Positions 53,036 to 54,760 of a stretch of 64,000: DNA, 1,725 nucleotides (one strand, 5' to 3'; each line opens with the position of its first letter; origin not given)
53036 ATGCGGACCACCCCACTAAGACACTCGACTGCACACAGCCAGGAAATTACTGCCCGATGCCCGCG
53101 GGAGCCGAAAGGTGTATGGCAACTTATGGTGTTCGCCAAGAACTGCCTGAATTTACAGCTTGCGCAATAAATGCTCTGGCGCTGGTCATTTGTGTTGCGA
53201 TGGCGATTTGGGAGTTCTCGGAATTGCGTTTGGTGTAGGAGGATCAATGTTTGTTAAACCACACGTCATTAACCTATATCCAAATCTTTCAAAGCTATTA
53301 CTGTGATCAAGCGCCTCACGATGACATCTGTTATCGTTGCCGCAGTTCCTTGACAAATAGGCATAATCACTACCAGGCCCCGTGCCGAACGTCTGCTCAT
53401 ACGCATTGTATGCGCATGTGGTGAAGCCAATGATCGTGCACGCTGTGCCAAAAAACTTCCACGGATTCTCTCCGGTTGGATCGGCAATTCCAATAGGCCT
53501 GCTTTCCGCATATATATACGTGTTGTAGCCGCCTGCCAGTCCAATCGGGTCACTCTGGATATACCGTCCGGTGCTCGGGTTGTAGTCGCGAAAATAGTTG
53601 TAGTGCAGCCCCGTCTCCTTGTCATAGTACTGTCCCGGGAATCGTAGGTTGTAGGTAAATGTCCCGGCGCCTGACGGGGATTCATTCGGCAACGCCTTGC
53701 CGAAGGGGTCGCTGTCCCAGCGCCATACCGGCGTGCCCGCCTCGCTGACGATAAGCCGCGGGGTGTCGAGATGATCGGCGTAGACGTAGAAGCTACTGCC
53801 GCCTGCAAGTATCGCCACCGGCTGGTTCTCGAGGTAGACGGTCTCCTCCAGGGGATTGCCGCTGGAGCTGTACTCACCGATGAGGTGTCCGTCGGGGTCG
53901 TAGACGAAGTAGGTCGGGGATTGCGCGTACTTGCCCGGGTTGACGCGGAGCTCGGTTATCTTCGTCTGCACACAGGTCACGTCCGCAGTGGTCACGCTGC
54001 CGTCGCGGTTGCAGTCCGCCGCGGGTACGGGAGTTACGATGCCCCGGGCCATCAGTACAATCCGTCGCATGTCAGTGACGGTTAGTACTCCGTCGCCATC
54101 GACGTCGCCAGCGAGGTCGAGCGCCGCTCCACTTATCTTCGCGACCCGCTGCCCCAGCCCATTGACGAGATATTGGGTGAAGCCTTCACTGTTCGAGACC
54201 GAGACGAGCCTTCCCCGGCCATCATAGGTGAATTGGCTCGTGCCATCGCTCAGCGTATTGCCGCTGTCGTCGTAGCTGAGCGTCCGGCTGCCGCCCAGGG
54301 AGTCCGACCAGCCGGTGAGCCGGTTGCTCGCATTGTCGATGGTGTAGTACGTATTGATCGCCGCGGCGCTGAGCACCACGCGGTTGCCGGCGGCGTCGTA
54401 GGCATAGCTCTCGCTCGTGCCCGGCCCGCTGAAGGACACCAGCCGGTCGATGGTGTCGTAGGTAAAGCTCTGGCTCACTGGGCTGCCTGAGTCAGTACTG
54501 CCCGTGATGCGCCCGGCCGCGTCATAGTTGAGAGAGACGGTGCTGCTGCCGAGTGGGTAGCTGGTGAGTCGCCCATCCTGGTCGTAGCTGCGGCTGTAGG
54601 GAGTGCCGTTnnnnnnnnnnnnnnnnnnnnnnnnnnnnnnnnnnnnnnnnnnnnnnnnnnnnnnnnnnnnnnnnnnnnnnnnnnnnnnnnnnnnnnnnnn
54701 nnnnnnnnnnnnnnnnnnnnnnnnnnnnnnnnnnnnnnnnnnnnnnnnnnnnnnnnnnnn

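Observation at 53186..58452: RHS toxin with an embedded dockerin-like module, coupled to an upstream cohesin-like anchor protein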

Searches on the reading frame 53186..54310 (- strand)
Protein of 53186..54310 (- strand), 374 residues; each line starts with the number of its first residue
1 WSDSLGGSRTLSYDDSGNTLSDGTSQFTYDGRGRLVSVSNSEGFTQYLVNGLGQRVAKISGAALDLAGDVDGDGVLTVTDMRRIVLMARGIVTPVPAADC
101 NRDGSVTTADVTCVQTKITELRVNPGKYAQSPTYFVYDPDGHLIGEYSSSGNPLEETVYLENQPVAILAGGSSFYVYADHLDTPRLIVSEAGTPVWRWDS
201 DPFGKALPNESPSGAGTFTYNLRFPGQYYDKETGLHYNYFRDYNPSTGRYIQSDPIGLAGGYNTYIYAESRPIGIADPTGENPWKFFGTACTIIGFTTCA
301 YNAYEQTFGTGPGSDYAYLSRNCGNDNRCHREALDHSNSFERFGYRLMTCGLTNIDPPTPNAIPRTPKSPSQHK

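Call 18: find_homologous_proteins(query=window:53186-54310:-, max_evalue=0.001)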
Query window:53186-54310:- (374 aa): 3234 proteins with E <= 0.001 among 8000 candidates; the best 120 are listed.
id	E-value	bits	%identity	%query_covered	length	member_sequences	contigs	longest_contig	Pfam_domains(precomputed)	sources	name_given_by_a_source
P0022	2.0e-102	361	58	75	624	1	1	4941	PF05593.20,PF25023.2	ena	-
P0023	2.1e-88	315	51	75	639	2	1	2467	PF00404.25,PF05593.20,PF25023.2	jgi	jgi:RHS repeat-associated protein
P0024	3.2e-82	295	53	73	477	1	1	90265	PF05593.20,PF25023.2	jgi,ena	jgi:RHS repeat-associated protein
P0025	6.6e-77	277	48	68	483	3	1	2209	PF05593.20,PF25023.2,PF14021.13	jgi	jgi:RHS repeat-associated protein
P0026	2.4e-76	275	52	72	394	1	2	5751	PF00404.25,PF25023.2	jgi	jgi:RHS repeat-associated protein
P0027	3.5e-76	275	50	61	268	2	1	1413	PF05593.20,PF25023.2,PF03527.21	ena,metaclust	metaclust:\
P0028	4.2e-76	275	52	70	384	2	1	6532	PF25023.2,PF13699.12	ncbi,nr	ncbi:MAG: DUF4157 domain-containing protein, partial [Methylobacter sp.]|nr:DUF4157 domain-containin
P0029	1.0e-75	273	46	75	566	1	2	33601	PF05593.20,PF25023.2,PF03527.21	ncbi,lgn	-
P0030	1.2e-74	270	40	83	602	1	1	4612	PF05593.20,PF25023.2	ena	-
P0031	4.9e-73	265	55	47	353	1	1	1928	PF05593.20,PF25023.2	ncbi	-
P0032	7.5e-73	264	45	69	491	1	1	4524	PF05593.20,PF25023.2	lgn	-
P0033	2.9e-72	262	50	73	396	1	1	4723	PF05593.20,PF25023.2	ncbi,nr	ncbi:MAG: hypothetical protein PHF31_12015, partial [Methylobacter sp.]|nr:hypothetical protein [Met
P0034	3.1e-72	262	48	73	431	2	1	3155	PF00404.25,PF25023.2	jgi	jgi:RHS repeat-associated protein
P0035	1.9e-71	259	47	73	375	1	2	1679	PF25023.2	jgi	jgi:RHS repeat-associated protein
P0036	6.9e-70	254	48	72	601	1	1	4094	PF00404.25,PF05593.20,PF25023.2,PF03527.21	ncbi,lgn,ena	-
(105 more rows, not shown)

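Call 20: find_encoding_contigs(protein=P0024, flank=10000, max_places=2)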
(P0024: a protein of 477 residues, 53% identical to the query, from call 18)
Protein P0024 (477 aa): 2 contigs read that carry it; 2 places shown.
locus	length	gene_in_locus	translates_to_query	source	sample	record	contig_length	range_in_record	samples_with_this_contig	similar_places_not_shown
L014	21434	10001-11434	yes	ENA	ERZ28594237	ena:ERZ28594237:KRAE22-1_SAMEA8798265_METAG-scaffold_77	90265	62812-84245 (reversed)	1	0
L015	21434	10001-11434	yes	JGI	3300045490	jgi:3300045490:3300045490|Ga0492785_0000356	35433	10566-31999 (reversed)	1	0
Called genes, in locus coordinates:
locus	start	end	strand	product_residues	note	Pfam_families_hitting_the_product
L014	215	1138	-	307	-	PF13441:Gly-zipper_YMGG, PF05433:Rick_17kDa_Anti (weak), PF00691:OmpA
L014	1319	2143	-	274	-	PF03476:MOSC_N, PF03473:MOSC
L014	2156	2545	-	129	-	PF07238:PilZ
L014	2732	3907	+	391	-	PF13458:Peripla_BP_6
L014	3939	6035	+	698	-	PF04851:ResIII, PF17757:UvrB_inter, PF27431:UvrB_3rd, PF00271:Helicase_C, PF12344:UvrB, PF02151:UVR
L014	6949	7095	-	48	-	-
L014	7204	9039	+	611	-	PF20148:DUF6531, PF25023:TEN_YD-shell, PF05593:RHS_repeat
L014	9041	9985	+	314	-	PF25023:TEN_YD-shell, PF05593:RHS_repeat (weak)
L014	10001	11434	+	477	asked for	PF05593:RHS_repeat (faint), PF25023:TEN_YD-shell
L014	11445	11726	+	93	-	-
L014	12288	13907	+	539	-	PF00990:GGDEF, PF00563:EAL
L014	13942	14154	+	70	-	PF01258:zf-dskA_traR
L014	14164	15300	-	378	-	PF04339:FemAB_like, PF13480:Acetyltransf_6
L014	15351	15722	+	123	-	PF06080:DUF938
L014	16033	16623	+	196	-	PF04011:LemA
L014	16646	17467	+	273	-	PF04536:TPM_phosphatase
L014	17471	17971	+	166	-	PF04536:TPM_phosphatase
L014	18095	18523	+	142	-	PF00011:HSP20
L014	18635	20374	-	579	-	PF00258:Flavodoxin_1, PF00667:FAD_binding_1, PF00175:NAD_binding_1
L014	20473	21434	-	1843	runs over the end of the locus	PF00310:GATase_2, PF04898:Glu_syn_central, PF01645:Glu_synthase, PF01493:GXGXG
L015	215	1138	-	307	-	PF13441:Gly-zipper_YMGG, PF05433:Rick_17kDa_Anti (weak), PF00691:OmpA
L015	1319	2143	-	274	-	PF03476:MOSC_N, PF03473:MOSC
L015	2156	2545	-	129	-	PF07238:PilZ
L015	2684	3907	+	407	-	PF13458:Peripla_BP_6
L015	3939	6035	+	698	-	PF04851:ResIII, PF17757:UvrB_inter, PF27431:UvrB_3rd, PF00271:Helicase_C, PF12344:UvrB, PF02151:UVR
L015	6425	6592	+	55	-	-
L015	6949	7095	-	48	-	-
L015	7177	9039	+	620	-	PF20148:DUF6531, PF25023:TEN_YD-shell, PF05593:RHS_repeat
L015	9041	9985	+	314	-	PF25023:TEN_YD-shell, PF05593:RHS_repeat (weak)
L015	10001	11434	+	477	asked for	PF05593:RHS_repeat (faint), PF25023:TEN_YD-shell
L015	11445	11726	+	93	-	-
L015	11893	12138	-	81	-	-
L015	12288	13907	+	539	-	PF00990:GGDEF, PF00563:EAL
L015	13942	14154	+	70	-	PF01258:zf-dskA_traR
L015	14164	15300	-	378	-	PF04339:FemAB_like, PF13480:Acetyltransf_6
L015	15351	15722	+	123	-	PF06080:DUF938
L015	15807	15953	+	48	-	PF06080:DUF938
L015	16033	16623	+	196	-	PF04011:LemA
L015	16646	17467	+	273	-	PF04536:TPM_phosphatase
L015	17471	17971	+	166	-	PF04536:TPM_phosphatase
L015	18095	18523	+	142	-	PF00011:HSP20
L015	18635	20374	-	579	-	PF00258:Flavodoxin_1, PF00667:FAD_binding_1, PF00175:NAD_binding_1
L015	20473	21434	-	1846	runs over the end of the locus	PF00310:GATase_2, PF04898:Glu_syn_central, PF01645:Glu_synthase, PF01493:GXGXG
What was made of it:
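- The related locus L014 is split into three ORFs (call 20).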

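Call 21: find_encoding_contigs(protein=P0029, flank=10000, max_places=2)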
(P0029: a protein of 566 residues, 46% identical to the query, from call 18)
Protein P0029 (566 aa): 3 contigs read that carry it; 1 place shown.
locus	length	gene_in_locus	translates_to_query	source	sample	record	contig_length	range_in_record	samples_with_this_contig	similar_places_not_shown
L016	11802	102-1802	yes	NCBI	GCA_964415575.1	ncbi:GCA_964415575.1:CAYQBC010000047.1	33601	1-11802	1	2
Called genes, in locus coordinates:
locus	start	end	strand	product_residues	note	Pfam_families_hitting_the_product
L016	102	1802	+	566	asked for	PF05593:RHS_repeat (faint), PF25023:TEN_YD-shell, PF03527:RHS (weak)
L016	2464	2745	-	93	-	PF01648:ACPS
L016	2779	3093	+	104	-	-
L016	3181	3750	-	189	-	-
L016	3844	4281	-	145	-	PF13279:4HBT_2, PF03061:4HBT (faint)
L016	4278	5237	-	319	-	PF03279:Lip_A_acyltrans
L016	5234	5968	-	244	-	PF00535:Glycos_transf_2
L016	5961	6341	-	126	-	PF07977:FabA (weak), PF22818:ApeI-like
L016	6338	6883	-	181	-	-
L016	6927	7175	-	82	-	PF00550:PP-binding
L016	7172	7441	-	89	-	PF00550:PP-binding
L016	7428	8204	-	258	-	PF01553:Acyltransferase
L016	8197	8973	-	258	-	PF13723:Ketoacyl-synt_2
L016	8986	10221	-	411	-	PF00109:ketoacyl-synt, PF02801:Ketoacyl-synt_C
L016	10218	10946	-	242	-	PF00106:adh_short, PF01370:Epimerase (weak), PF08659:KR, PF13561:adh_short_C2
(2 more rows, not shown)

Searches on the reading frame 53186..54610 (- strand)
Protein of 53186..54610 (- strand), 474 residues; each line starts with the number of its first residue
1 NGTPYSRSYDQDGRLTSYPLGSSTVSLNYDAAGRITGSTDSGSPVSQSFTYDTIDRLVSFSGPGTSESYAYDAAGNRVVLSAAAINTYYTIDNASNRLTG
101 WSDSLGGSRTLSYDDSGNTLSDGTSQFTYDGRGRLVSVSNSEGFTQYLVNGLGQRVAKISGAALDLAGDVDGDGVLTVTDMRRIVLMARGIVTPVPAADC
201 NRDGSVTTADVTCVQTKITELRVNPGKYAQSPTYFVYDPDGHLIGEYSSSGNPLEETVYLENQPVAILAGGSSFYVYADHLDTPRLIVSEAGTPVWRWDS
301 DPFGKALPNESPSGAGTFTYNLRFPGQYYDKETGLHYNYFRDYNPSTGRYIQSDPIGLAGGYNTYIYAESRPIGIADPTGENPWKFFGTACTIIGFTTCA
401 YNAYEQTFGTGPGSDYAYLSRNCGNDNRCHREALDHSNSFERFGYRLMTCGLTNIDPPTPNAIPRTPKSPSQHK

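Call 75: search_solved_structures(query=window:53186-54610:-, max_evalue=0.001, show_alignments=2)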
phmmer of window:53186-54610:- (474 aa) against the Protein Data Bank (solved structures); distinct sequences matched with E-value up to 0.001: 27.
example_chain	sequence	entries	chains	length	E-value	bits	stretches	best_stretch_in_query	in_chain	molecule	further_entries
8h8a_A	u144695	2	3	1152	1.5e-28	103.1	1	263-380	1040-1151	Putative Rhs-family protein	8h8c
7q97_A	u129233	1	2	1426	7.4e-28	100.9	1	282-380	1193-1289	Rhs family protein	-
8cp6_B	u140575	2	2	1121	1.2e-27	100.3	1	266-380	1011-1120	Toxin protein Tse5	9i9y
8h8b_A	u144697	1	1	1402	3.9e-27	98.5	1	262-380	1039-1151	Putative Rhs-family protein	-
8qja_A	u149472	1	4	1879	1.8e-26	96.3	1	274-371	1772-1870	Putative type VI secretion system YD repeat-containing Rhs element Vgr protein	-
8uy4_A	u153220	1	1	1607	8.7e-23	84.2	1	275-386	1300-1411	Tse15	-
8uxt_A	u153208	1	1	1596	1.6e-21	80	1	275-386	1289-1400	Tse15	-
8qjd_A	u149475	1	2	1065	1.9e-19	73.2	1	264-380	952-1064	Salmonella bongori Rhs core domain (residues 360-1420)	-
8qjb_A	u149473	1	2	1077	2.4e-19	72.8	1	264-380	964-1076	T6SS-associated Rhs core domain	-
8qjc_A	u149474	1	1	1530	1.4e-18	70.3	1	264-380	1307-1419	T6SS-associated Rhs core and toxin domain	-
7pq5_L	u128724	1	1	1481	1.7e-17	66.7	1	259-383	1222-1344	Tre23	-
9ifo_A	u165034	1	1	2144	4.3e-17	65.4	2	269-380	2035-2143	Teneurin-Like Protein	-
9pt5_A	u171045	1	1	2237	4.5e-17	65.3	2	266-380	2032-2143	Teneurin-like protein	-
9on3_A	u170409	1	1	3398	1.2e-10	44.1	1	159-391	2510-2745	SGS4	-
8fjp_A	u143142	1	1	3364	4.1e-09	39.1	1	231-382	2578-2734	salivary gland surface protein 1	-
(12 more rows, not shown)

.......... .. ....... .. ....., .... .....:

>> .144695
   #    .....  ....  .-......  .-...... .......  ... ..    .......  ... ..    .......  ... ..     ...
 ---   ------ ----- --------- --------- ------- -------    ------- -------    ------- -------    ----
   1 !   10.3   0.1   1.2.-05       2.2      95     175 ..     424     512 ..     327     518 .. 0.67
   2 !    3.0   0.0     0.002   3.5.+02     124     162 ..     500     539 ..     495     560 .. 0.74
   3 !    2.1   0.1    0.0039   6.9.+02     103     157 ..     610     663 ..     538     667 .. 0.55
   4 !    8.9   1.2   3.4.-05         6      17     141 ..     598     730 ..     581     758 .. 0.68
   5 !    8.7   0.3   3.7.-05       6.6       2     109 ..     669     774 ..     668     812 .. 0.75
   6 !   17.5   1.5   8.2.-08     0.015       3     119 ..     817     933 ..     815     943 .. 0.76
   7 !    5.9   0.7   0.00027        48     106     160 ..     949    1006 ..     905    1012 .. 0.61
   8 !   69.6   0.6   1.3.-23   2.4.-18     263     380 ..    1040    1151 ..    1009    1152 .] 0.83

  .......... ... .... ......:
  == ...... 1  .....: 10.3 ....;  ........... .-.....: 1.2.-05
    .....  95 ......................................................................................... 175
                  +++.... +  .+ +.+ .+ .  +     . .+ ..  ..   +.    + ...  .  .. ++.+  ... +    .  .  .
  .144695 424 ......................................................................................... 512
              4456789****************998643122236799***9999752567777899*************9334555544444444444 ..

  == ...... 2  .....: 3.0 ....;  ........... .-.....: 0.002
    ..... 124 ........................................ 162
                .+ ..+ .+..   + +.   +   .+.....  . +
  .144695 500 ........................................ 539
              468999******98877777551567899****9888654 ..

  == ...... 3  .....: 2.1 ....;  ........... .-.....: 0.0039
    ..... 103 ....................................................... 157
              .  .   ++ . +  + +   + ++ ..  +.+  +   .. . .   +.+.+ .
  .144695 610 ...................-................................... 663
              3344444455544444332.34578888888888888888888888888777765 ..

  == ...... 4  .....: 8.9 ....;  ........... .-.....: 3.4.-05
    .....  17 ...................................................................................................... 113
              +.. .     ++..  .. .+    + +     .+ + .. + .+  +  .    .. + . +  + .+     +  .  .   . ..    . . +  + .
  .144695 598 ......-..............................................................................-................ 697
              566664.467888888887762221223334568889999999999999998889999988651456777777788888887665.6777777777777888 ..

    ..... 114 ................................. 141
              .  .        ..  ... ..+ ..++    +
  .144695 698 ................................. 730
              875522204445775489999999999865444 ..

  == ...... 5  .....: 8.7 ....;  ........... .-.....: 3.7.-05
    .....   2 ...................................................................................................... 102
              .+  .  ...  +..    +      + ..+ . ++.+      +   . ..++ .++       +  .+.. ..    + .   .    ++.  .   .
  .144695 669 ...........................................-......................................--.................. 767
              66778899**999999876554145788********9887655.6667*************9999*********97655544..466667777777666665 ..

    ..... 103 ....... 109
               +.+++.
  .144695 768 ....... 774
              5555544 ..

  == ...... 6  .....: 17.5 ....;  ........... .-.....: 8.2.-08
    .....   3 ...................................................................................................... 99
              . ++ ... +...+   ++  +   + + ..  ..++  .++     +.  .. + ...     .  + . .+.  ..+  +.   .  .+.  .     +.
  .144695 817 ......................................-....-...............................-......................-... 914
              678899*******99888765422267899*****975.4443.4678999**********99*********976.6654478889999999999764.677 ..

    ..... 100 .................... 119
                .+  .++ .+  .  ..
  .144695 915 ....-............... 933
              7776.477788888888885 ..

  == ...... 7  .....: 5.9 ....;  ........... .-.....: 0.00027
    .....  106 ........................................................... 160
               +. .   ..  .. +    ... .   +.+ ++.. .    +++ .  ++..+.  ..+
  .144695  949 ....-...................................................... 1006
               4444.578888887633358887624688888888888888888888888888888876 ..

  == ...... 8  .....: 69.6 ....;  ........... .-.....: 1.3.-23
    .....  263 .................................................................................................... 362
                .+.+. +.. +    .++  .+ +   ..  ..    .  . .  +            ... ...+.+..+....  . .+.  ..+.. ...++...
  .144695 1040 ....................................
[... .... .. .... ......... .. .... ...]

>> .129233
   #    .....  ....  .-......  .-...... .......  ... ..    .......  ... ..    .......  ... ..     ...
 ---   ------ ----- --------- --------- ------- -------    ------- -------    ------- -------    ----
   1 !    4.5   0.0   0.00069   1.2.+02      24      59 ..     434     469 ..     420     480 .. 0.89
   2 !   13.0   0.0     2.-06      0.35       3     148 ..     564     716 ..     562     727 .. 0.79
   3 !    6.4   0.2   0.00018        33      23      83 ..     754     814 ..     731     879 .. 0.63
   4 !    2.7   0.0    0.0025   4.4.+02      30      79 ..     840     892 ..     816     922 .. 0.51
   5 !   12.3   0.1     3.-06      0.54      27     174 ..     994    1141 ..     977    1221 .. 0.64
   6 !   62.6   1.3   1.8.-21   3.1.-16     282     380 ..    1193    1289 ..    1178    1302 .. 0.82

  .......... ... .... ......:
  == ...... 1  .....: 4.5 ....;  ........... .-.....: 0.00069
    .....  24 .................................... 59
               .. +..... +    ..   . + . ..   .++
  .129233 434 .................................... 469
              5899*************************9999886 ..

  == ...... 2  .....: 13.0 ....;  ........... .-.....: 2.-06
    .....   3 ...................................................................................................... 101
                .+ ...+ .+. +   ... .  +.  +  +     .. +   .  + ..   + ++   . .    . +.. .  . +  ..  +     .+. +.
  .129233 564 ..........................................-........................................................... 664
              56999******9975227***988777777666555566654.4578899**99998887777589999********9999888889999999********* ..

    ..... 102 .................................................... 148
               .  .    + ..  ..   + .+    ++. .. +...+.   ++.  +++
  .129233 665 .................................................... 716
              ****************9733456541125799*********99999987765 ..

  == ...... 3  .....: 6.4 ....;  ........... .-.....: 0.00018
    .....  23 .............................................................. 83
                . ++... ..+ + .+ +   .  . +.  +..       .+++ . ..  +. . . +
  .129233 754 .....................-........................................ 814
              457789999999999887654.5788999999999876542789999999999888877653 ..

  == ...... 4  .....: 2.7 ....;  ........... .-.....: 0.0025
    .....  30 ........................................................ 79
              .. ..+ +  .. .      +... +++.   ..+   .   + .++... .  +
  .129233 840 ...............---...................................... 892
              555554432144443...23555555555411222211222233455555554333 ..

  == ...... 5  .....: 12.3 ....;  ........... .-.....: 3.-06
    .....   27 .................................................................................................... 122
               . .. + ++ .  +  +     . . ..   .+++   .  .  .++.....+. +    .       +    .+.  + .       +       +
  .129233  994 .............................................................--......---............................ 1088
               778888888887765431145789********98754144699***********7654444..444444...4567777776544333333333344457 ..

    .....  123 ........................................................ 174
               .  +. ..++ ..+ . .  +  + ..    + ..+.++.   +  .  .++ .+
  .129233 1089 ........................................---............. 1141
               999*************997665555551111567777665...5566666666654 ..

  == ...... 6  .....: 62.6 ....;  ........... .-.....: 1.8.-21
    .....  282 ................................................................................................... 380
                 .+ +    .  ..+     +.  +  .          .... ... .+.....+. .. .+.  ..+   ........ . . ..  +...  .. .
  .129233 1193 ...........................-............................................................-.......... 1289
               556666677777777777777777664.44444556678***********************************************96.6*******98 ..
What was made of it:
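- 53186..57670 (-): Cargo gene: 1494-aa RHS/YD-repeat protein. The closest solved relatives are Rhs cages of type VI effectors such as 8h8a and 7q97 (call 75).
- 53957..54112 (-): Dockerin inserted in the shell (aa 1187-1238): two Ca-loop-plus-helix halves with an invariant Cys pair (C1220, C1233). It is a ~70-residue insertion relative to solved Rhs chains (call 75).
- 53471..53710 (-): Rhs-associated core (aa 1321-1400) ending in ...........IADPTGE. It aligns with the same region of solved Rhs proteins (call 75).
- The closest solved structures are type VI Rhs effectors (call 75).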
